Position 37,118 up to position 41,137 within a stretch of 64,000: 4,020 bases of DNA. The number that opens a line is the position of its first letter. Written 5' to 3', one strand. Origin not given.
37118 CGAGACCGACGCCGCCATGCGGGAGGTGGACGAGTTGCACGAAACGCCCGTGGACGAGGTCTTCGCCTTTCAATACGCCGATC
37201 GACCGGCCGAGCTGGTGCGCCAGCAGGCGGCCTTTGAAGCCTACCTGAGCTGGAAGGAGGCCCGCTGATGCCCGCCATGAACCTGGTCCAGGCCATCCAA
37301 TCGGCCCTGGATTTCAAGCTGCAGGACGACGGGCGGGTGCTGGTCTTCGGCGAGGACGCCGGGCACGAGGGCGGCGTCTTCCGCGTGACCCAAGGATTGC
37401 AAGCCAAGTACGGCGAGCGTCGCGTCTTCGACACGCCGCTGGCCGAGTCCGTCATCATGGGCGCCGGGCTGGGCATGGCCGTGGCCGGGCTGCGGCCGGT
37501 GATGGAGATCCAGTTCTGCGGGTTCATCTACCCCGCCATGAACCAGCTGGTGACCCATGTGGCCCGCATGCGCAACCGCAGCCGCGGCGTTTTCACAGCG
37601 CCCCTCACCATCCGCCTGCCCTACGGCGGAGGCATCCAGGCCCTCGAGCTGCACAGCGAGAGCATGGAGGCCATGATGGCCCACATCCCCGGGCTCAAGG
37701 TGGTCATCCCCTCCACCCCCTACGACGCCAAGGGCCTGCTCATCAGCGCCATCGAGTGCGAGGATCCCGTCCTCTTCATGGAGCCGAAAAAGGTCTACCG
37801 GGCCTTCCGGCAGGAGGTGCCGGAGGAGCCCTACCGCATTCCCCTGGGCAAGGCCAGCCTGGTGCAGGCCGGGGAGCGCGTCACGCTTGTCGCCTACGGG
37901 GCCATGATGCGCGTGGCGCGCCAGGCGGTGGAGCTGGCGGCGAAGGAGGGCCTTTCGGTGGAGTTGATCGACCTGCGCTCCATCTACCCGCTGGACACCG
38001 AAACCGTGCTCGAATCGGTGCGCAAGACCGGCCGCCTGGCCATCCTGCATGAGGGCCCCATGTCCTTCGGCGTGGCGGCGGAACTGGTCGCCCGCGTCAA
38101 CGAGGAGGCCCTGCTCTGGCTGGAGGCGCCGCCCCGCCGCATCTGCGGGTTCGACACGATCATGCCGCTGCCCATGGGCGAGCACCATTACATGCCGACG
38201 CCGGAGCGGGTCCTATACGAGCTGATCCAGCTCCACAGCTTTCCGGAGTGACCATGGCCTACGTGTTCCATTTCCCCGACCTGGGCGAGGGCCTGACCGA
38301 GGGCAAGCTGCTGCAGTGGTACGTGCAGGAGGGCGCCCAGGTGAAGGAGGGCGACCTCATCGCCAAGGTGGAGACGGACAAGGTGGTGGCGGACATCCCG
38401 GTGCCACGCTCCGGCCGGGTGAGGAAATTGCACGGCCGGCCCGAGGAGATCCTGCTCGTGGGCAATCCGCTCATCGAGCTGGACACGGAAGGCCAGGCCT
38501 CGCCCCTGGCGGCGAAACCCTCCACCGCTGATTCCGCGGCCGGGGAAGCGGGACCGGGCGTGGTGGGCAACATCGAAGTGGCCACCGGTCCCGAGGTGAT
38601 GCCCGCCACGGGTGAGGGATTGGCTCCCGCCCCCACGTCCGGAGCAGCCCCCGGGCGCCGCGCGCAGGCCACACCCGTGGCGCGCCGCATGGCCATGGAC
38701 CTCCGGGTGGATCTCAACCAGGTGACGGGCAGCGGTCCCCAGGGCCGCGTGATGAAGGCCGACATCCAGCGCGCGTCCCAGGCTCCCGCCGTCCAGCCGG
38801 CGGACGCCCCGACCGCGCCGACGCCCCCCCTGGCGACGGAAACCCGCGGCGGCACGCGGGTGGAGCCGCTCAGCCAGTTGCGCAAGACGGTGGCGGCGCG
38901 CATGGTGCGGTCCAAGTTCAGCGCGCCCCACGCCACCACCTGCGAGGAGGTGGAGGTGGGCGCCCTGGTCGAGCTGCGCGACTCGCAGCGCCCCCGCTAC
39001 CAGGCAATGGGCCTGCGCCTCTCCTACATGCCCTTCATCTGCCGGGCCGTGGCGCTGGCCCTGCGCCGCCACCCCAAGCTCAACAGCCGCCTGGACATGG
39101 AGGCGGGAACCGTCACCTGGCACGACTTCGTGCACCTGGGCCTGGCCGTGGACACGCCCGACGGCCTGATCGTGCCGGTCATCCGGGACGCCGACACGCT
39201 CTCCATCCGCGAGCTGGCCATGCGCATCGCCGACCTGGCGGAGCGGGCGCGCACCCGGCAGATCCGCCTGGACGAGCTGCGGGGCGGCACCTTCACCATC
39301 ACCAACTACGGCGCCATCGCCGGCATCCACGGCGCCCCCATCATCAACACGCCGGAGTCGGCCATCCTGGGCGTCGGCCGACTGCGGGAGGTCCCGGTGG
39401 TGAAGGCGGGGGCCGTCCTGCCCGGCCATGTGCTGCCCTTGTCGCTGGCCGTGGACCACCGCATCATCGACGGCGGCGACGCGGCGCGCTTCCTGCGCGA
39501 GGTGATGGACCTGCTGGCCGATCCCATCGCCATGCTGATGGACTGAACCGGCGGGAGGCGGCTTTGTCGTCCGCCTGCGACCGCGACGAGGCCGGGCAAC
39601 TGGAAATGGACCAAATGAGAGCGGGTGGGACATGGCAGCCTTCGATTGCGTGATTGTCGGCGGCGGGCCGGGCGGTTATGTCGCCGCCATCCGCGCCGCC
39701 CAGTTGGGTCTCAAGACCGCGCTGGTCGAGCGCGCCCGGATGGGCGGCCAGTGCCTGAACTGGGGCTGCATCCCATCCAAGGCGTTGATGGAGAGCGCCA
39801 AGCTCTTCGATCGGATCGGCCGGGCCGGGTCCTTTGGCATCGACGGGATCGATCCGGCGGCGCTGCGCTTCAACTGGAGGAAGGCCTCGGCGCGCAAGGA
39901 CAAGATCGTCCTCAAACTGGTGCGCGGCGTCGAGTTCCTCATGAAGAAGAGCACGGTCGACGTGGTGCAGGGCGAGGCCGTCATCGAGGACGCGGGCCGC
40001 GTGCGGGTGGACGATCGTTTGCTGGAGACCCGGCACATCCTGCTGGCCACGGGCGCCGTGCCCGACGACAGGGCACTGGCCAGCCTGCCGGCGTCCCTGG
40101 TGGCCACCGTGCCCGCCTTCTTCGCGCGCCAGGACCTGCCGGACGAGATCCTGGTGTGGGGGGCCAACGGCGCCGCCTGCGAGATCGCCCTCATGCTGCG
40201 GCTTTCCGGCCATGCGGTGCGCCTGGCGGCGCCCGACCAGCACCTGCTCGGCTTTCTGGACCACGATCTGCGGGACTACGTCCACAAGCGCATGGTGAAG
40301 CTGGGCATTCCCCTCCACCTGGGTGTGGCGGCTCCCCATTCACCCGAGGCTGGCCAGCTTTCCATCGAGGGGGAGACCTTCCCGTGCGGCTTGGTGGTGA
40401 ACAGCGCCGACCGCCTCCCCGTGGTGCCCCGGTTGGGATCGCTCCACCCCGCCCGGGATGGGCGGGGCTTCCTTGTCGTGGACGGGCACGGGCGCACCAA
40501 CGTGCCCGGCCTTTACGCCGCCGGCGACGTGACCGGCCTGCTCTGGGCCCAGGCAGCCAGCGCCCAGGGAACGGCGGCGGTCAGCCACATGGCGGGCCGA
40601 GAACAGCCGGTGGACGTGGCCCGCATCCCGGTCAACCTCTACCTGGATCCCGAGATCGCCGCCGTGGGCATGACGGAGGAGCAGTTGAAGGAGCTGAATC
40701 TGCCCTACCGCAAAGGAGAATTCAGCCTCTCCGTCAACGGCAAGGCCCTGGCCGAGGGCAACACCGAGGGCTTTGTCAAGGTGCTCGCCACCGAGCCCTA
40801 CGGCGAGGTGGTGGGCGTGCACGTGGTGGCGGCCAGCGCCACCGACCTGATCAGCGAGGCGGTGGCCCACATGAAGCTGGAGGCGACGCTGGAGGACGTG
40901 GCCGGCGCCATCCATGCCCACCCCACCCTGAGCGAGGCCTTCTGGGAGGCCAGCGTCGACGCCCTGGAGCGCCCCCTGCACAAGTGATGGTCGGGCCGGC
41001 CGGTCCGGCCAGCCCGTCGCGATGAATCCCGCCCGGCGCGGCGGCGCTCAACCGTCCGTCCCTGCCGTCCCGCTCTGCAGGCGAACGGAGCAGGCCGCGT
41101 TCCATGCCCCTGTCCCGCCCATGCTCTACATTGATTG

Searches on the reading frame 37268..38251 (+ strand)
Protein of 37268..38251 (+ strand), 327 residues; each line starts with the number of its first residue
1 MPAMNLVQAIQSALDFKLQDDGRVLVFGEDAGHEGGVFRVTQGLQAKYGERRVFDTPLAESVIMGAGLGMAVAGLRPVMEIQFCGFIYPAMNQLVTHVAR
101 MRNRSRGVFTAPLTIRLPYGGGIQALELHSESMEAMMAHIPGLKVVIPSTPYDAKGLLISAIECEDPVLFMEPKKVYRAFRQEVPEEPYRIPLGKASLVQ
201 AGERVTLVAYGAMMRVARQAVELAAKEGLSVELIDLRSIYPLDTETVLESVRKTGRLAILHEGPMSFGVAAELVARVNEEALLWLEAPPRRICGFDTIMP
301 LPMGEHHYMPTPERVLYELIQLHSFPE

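Call 14: search_protein_families(library=pfam, proteins=[window:37268-38251:+], max_evalue=0.001)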
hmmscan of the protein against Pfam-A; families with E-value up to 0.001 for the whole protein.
window:37268-38251:+ (327 aa): 3 families
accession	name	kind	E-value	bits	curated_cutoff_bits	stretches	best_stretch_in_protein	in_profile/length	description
PF02779.29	Transket_pyr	-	1.1e-40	139.6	27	1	4-178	3-173/174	Transketolase, pyrimidine binding domain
PF02780.25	Transketolase_C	-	1.8e-36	125.2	25.9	1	194-315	1-124/124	Transketolase, C-terminal domain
PF17147.9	PFOR_II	-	2.5e-05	25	27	1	205-275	3-72/102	Pyruvate:ferredoxin oxidoreductase core domain II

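Call 31: find_encoding_contigs(protein=window:37268-38251:+, flank=10000, max_places=6)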
Protein window:37268-38251:+ (327 aa): 17 contigs read that carry it; 6 places shown.
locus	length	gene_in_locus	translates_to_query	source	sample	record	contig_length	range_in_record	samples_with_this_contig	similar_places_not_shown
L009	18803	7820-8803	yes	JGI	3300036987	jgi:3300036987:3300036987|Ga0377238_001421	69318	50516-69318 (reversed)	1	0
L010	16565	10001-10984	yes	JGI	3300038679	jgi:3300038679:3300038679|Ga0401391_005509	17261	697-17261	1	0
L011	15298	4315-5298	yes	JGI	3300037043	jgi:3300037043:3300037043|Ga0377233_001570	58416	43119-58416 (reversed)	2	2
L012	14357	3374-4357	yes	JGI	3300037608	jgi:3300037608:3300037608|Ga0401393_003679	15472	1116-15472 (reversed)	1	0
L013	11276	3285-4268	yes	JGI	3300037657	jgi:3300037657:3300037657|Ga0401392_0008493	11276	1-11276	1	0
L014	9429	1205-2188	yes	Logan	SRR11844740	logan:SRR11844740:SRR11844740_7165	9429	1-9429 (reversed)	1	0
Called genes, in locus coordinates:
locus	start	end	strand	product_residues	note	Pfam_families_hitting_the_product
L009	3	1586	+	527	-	?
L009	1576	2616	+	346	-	PF01925:TauE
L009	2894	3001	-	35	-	-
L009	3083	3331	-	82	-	-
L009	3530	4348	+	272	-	PF13860:FlgD_ig (weak)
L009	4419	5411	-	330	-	PF01070:FMN_dh (faint), PF01180:DHO_dh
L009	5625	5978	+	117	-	PF03625:DUF302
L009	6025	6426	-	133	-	PF01242:PTPS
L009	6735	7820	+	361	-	PF00676:E1_dh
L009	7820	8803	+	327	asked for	PF02779:Transket_pyr, PF02780:Transketolase_C, PF17147:PFOR_II (faint)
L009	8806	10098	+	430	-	PF00364:Biotin_lipoyl, PF25997:BSH_YhbJ (weak), PF02817:E3_binding, PF00198:2-oxoacid_dh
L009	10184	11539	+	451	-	PF00070:Pyr_redox (faint), PF00890:FAD_binding_2 (weak), PF01134:GIDA, PF07992:Pyr_redox_2, PF12831:FAD_oxidored, PF13738:Pyr_redox_3 (weak), PF02852:Pyr_redox_dim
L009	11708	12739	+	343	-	PF01145:Band_7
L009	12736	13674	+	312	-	PF01145:Band_7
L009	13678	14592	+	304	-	PF10672:Methyltrans_SAM, PF03602:Cons_hypoth95 (weak)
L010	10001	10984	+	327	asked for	PF02779:Transket_pyr, PF02780:Transketolase_C, PF17147:PFOR_II (faint)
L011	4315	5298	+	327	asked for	PF02779:Transket_pyr, PF02780:Transketolase_C, PF17147:PFOR_II (faint)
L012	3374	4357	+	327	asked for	PF02779:Transket_pyr, PF02780:Transketolase_C, PF17147:PFOR_II (faint)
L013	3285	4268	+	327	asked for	PF02779:Transket_pyr, PF02780:Transketolase_C, PF17147:PFOR_II (faint)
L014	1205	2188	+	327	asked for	PF02779:Transket_pyr, PF02780:Transketolase_C, PF17147:PFOR_II (faint)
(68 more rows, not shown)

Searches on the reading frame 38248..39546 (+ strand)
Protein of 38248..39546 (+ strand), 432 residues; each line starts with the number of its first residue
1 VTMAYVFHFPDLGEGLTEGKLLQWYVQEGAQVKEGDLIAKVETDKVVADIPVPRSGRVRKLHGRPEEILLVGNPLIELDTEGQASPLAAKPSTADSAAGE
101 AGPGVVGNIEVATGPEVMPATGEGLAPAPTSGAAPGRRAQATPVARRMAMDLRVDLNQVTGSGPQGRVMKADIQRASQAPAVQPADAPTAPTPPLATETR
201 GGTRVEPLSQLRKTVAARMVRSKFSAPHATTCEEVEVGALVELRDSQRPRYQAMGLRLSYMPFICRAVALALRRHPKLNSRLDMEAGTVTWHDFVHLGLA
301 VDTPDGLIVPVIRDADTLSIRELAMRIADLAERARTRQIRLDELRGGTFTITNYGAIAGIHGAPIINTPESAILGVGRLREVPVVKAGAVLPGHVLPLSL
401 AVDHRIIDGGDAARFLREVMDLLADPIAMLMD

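Call 14: search_protein_families(library=pfam, proteins=[window:38248-39546:+], max_evalue=0.001)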
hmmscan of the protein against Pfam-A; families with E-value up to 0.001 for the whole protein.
window:38248-39546:+ (432 aa): 4 families
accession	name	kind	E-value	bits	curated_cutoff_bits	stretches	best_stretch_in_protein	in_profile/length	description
PF00198.28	2-oxoacid_dh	-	1.9e-80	270.1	23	1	203-431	4-232/232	2-oxoacid dehydrogenases acyltransferase (catalytic domain)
PF00364.28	Biotin_lipoyl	-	2.5e-15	56.5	22.1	1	7-78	3-73/73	Biotin-requiring enzyme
PF02817.22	E3_binding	-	6.3e-14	52.3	23.7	1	140-174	2-36/36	e3 binding domain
PF13533.13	Biotin_lipoyl_2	-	4.5e-07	30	29.8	1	18-41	8-31/32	Biotin-lipoyl like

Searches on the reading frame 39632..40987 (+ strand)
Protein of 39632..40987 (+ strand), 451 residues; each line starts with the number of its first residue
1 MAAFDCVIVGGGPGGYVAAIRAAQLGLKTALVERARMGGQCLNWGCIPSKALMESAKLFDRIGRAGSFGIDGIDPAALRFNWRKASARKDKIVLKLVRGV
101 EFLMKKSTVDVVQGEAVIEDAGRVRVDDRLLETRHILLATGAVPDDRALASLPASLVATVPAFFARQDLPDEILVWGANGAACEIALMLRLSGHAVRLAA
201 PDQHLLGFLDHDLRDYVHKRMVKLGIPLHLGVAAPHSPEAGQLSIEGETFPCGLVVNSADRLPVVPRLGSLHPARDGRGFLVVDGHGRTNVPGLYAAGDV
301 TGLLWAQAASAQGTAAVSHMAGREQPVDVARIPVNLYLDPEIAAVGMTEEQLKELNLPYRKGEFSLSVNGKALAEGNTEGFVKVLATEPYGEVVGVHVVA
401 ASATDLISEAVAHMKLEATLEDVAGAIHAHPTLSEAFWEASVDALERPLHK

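Call 14: search_protein_families(library=pfam, proteins=[window:39632-40987:+], max_evalue=0.001)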
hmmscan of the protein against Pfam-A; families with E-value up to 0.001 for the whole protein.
window:39632-40987:+ (451 aa): 10 families
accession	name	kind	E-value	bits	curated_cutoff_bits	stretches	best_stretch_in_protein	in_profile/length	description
PF07992.20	Pyr_redox_2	-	3.2e-42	145.4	26.1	1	4-313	1-291/291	Pyridine nucleotide-disulphide oxidoreductase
PF02852.28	Pyr_redox_dim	-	1.5e-32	112.5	25.3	1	332-440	1-109/110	Pyridine nucleotide-disulphide oxidoreductase, dimerisation domain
PF01134.28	GIDA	-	1.8e-11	44.2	22.1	1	5-86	1-83/391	Glucose inhibited division protein A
PF00070.33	Pyr_redox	-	1.7e-09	38.5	22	1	173-231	2-60/82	Pyridine nucleotide-disulphide oxidoreductase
PF12831.13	FAD_oxidored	-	6.7e-09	36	27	1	5-41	1-38/416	FAD dependent oxidoreductase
PF00890.30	FAD_binding_2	-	9.9e-08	32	20.4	1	5-37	1-33/414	FAD binding domain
PF13738.12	Pyr_redox_3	-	7.7e-07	29.1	30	1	7-204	1-198/305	Pyridine nucleotide-disulphide oxidoreductase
PF13450.12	NAD_binding_8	-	0.00034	21.3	21.9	1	8-43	1-37/68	NAD(P)-binding Rossmann-like domain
PF01266.30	DAO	-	0.00041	20.4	27.9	0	5-39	1-37/353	FAD dependent oxidoreductase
PF03486.20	HI0933_like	-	0.00054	19.9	50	0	5-39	2-36/244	HI0933-like protein Rossmann domain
